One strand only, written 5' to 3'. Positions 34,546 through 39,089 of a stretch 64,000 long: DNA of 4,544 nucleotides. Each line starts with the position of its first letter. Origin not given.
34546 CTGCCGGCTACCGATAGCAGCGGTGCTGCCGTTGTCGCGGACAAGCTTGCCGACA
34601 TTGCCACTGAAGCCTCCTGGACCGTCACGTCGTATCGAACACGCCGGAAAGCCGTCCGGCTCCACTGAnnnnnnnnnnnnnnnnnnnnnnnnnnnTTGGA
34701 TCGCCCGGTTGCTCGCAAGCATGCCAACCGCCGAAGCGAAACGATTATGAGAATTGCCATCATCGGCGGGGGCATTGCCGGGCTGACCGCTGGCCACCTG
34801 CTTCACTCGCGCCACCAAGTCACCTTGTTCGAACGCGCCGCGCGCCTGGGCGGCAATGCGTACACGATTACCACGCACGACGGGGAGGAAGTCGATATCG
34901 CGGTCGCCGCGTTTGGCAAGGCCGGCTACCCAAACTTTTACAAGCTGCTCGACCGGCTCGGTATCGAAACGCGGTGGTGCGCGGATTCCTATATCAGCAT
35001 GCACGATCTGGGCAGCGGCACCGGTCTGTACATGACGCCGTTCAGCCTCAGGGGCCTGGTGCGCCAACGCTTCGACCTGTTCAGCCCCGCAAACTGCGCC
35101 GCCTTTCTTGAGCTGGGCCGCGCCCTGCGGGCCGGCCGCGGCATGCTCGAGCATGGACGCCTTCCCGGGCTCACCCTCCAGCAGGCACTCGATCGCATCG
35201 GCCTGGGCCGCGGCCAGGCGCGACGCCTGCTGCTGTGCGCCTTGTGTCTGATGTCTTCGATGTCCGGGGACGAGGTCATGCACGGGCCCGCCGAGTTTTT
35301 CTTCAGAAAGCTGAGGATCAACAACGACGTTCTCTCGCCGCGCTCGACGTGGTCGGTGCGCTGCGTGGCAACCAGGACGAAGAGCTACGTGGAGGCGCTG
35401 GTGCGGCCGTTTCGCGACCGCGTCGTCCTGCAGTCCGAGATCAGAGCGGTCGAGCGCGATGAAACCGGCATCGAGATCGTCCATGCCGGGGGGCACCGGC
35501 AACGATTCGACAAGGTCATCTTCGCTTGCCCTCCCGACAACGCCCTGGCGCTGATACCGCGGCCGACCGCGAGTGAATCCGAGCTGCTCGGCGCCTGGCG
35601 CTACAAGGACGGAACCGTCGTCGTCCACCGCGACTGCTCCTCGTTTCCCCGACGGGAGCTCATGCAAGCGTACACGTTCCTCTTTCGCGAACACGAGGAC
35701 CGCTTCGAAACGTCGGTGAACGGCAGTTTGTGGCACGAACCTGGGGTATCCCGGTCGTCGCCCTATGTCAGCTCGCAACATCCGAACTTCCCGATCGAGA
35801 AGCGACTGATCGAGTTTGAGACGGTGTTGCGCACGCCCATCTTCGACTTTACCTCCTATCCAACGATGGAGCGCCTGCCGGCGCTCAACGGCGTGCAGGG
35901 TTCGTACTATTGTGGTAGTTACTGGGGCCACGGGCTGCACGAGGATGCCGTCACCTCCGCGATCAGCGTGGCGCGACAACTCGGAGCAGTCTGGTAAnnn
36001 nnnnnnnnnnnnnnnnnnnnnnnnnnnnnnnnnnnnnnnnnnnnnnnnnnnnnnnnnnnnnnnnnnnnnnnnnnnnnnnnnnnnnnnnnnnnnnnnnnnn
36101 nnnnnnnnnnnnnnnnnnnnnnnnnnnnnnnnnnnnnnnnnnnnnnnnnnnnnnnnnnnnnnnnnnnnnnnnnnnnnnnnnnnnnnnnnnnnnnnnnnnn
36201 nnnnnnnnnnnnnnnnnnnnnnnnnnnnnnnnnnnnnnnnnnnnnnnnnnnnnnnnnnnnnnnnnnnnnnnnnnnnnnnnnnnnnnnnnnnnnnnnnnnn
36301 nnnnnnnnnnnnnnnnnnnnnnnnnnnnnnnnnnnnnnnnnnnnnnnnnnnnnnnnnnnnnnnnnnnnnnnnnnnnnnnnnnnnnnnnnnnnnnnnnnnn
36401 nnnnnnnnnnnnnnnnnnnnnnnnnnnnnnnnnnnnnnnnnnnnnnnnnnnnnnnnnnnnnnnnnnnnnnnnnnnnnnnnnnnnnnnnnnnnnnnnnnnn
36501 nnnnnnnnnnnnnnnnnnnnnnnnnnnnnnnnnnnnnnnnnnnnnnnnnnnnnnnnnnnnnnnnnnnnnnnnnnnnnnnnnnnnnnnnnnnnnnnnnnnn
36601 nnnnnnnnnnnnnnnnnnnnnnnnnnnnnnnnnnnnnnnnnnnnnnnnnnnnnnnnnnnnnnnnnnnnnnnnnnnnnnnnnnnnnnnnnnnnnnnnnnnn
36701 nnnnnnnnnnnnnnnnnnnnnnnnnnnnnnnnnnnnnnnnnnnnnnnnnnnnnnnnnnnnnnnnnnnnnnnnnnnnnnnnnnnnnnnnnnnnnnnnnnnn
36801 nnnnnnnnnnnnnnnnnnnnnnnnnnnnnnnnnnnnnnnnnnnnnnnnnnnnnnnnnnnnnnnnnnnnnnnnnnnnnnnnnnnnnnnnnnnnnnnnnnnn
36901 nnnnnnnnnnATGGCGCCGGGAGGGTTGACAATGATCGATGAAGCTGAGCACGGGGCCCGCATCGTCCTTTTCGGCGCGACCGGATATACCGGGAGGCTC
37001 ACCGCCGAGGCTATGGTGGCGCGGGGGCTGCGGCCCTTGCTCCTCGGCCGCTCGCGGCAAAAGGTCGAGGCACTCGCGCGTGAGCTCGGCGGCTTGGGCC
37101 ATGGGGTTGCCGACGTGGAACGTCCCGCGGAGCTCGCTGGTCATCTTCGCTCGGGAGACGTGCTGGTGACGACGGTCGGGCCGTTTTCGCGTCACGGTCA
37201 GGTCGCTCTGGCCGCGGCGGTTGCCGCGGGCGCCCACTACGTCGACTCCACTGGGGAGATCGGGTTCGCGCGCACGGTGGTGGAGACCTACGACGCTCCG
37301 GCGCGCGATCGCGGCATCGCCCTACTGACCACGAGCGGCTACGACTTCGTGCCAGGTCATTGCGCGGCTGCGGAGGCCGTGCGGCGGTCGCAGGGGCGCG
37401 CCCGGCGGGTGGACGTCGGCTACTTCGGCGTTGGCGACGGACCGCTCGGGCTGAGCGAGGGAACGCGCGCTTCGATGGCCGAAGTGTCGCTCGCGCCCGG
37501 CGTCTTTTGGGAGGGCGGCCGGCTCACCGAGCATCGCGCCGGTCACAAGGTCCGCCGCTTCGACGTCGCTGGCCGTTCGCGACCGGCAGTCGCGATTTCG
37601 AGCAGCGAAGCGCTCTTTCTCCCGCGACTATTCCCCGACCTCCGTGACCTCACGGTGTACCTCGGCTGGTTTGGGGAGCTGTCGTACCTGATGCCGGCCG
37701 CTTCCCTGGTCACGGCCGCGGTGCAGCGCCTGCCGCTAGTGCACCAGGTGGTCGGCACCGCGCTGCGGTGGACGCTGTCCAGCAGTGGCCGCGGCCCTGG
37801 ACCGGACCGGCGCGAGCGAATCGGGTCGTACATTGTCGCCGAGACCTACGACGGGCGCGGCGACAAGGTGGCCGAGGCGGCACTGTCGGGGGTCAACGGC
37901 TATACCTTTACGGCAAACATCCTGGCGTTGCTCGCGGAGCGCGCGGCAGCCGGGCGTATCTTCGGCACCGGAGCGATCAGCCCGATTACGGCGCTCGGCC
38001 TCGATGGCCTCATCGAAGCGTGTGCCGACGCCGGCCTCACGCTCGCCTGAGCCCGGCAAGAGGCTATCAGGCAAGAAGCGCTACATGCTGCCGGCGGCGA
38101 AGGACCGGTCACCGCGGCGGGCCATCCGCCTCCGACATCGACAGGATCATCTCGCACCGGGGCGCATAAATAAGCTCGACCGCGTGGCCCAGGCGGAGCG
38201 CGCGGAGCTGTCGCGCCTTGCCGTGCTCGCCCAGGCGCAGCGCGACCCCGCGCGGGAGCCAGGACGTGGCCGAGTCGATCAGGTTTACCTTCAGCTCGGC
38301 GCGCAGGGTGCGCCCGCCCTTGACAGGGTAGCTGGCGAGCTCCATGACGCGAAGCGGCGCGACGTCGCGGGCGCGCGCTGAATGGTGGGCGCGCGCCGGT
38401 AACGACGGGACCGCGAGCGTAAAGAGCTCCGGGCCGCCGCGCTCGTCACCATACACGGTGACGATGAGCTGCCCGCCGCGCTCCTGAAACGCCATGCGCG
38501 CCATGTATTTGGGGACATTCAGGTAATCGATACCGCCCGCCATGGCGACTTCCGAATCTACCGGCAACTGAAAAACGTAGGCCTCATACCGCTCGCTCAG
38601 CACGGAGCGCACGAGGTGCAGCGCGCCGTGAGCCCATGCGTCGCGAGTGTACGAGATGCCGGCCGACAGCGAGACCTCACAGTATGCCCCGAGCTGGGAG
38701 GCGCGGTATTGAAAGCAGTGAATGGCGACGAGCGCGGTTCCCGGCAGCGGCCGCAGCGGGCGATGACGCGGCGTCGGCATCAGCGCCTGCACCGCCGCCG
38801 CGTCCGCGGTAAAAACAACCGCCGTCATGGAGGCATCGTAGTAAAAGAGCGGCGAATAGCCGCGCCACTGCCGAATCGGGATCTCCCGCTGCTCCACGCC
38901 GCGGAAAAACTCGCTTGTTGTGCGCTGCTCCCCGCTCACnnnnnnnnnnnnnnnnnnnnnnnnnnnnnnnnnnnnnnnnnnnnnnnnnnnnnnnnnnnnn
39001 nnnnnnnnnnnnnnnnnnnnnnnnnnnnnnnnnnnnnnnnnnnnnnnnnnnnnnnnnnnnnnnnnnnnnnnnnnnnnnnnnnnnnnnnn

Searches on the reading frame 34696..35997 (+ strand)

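Call 38: search_protein_families(library=ncbifam, proteins=[window:34696-35997:+], max_evalue=0.000001)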
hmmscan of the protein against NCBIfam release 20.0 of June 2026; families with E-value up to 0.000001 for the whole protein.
window:34696-35997:+ (433 aa): 5 families
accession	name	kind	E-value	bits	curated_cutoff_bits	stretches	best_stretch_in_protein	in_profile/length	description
NF008841.0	PRK11883.1-1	equivalog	2e-16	60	517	1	17-96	3-84/453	protoporphyrinogen oxidase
NF005560.0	PRK07233.1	equivalog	4.4e-13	48.9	252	1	18-62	1-45/435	hypothetical protein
TIGR03467.1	HpnE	equivalog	5.8e-13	48.9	283.05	1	20-292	1-275/430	hydroxysqualene dehydroxylase HpnE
TIGR02731.1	phytoene_desat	equivalog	1.9e-07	30.2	569.4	1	19-94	1-76/453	15-cis-phytoene desaturase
NF009410.0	PRK12771.1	subfamily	6.9e-07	28.2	516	1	10-54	131-176/566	NAD(P)-binding protein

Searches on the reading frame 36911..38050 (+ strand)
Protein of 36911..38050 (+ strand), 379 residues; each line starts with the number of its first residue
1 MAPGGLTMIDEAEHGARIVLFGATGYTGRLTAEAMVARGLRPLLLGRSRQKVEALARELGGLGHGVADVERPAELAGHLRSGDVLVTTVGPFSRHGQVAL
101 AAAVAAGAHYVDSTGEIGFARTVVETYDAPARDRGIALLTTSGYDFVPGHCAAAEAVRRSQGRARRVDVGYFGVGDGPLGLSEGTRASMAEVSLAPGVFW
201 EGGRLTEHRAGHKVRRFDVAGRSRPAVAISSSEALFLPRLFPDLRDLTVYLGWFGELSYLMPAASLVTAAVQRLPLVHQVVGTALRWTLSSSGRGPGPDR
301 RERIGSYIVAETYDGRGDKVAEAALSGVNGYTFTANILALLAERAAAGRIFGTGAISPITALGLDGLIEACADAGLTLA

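Call 60: search_protein_families(library=pfam, proteins=[window:36911-38050:+], max_evalue=0.00001)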
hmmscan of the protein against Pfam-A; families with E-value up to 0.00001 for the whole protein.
window:36911-38050:+ (379 aa): 2 families
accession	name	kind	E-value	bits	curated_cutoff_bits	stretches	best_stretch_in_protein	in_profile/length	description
PF03435.24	Sacchrp_dh_NADP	-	1.7e-08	35.3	25.1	1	18-117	1-98/129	Saccharopine dehydrogenase NADP binding domain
PF13460.12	NAD_binding_10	-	7.1e-06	26.4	27.2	0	22-106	1-85/184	NAD(P)H-binding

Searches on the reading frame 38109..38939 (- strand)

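Call 60: search_protein_families(library=pfam, proteins=[window:38109-38939:-], max_evalue=0.00001)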
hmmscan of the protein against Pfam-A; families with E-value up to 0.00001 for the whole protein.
window:38109-38939:- (276 aa): 1 family
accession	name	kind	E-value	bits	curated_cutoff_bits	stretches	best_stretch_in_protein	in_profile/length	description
PF06314.16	ADC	-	5.7e-12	46.1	29.8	1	27-256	13-219/238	Acetoacetate decarboxylase (ADC)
